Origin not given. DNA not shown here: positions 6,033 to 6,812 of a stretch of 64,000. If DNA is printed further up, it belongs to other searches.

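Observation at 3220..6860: Accessory island between dnaE and pheT: three divergent paralogs, each in its own promoter-hairpin-terminator cassette, with an IS200-type element interleaved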

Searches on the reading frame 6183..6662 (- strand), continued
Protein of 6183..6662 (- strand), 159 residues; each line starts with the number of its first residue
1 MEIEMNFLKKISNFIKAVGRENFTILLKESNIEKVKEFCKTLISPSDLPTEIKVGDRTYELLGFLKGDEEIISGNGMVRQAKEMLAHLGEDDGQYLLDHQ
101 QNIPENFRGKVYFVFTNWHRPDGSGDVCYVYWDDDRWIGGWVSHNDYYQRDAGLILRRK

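Call 59: find_homologous_proteins(query=A2, max_evalue=1e-40)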
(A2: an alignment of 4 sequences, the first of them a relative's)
Query A2 (4 sequences) (318 aa, profile of the alignment): 8000 proteins with E <= 1e-40 among 8000 candidates; the best 120 are listed.
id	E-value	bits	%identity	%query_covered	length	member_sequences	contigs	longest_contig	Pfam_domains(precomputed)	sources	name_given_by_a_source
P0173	5.3e-184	629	100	100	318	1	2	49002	PF00078.33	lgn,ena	-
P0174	6.4e-184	629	63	99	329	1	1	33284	PF00078.33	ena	-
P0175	6.4e-184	629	63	99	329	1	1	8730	PF00078.33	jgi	-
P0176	6.7e-184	629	63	99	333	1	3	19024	PF00078.33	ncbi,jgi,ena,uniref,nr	ncbi:MAG: hypothetical protein A2817_01355 [Candidatus Yanofskybacteria bacterium RIFCSPHIGHO2_01_FU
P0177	7.5e-184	628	63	99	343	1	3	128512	PF00078.33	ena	-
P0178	1.1e-175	602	61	98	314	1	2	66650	PF00078.33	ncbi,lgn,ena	-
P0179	1.0e-174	598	89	100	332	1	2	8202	PF00078.33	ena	-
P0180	2.0e-172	591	84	100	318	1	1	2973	PF00078.33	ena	-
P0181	2.3e-172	591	84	100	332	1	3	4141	PF00078.33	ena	-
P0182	5.1e-171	586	84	100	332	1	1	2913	PF00078.33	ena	-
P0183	5.3e-169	580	64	100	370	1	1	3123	PF00078.33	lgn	-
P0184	2.9e-168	577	73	100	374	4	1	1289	PF00078.33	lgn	-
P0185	3.3e-168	577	62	100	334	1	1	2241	PF00078.33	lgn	-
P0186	2.7e-167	574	71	91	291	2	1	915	PF00078.33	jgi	jgi:retron-type reverse transcriptase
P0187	4.1e-167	573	77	100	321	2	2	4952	PF00078.33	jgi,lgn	-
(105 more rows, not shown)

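Call 76: fold_search(model_id=the predicted structure, library=pdb)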
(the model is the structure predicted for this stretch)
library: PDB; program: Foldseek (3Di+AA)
matches with E <= 10: 464; with E <= 0.001: 0
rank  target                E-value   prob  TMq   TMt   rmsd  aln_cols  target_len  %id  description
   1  8oks_B                8.1e-02  0.96  0.44  0.57   4.5       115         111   11  Crystal structure of Bdellovibrio bacteriovorus Bd2740 C-terminal domain (released 2023-10-25)
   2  2ls8_MODEL_1_A        2.1e-01  0.66  0.40  0.43   6.3       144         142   12  Solution structure of human C-type lectin domain family 4 member D (released 2012-05-09)
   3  3wbr_A                2.9e-01  0.60  0.40  0.47   8.4       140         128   11  Crystal structure of carbohydrate recognition domain of Blood Dendritic Cell Antigen-2 (BDCA2) lectin (crystal form-3) (released 2013-12-25)
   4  3wbr_H                3.3e-01  0.44  0.38  0.44   9.2       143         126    8  Crystal structure of carbohydrate recognition domain of Blood Dendritic Cell Antigen-2 (BDCA2) lectin (crystal form-3) (released 2013-12-25)
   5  3wbp_A                3.3e-01  0.41  0.37  0.43   8.8       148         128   11  Crystal structure of carbohydrate recognition domain of Blood Dendritic Cell Antigen-2 (BDCA2) lectin (crystal form-1) (released 2013-12-25)
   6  8qyj_B                4.2e-01  0.05  0.14  0.11  15.1       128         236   15  Human 20S proteasome assembly structure 1 (released 2024-02-21)
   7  8qys_D                4.2e-01  0.05  0.13  0.10  14.2       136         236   10  Human preholo proteasome 20S core particle (released 2024-02-21)
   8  8qyo_B                4.2e-01  0.04  0.14  0.10  17.2       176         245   15  Human proteasome 20S core particle (released 2024-02-21)
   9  8ypk_O                4.5e-01  0.04  0.15  0.11  18.8       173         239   13  mouse proteasome 20S subunit in complex with compound 1 (released 2024-07-31)
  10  6tu3_B                4.7e-01  0.05  0.15  0.11  15.5       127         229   13  Rat 20S proteasome (released 2020-05-13)
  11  3unb_B                5.0e-01  0.04  0.15  0.11  18.9       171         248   13  Mouse constitutive 20S proteasome in complex with PR-957 (released 2012-02-29)
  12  3wbr_F                5.3e-01  0.35  0.38  0.44   8.8       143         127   10  Crystal structure of carbohydrate recognition domain of Blood Dendritic Cell Antigen-2 (BDCA2) lectin (crystal form-3) (released 2013-12-25)
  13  7b12_Q                5.3e-01  0.04  0.15  0.11  18.7       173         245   13  HUMAN IMMUNOPROTEASOME 20S PARTICLE IN COMPLEX WITH [2-(3-ethylphenyl)-1-[(2S)-3-phenyl-2-[(pyrazin-2-yl)formamido]pro (released 2021-12-01)
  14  3gpr_B                5.7e-01  0.33  0.38  0.44   5.9       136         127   12  Crystal structure of rhodocetin (released 2009-12-15)
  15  6epc_B                5.7e-01  0.04  0.16  0.12  14.2       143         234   15  Ground state 26S proteasome (GS2) (released 2018-02-07)
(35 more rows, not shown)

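Call 78: find_encoding_contigs(protein=P0002, flank=8000, max_places=2)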
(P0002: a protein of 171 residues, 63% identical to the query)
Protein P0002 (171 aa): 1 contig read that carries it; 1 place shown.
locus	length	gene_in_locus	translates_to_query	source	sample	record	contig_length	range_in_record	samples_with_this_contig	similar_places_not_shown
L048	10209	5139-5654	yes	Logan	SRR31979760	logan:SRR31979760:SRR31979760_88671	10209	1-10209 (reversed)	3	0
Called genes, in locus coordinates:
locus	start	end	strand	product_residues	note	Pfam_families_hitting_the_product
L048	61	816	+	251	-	PF00483:NTP_transferase, PF12804:NTP_transf_3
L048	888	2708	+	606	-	PF13230:GATase_4 (weak), PF13522:GATase_6, PF13537:GATase_7, PF01380:SIS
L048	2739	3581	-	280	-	-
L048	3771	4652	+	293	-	PF10672:Methyltrans_SAM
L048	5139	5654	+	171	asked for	-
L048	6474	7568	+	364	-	PF00078:RVT_1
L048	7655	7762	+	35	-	-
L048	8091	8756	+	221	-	PF00849:PseudoU_synth_2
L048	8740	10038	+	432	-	PF27218:MJ0043_C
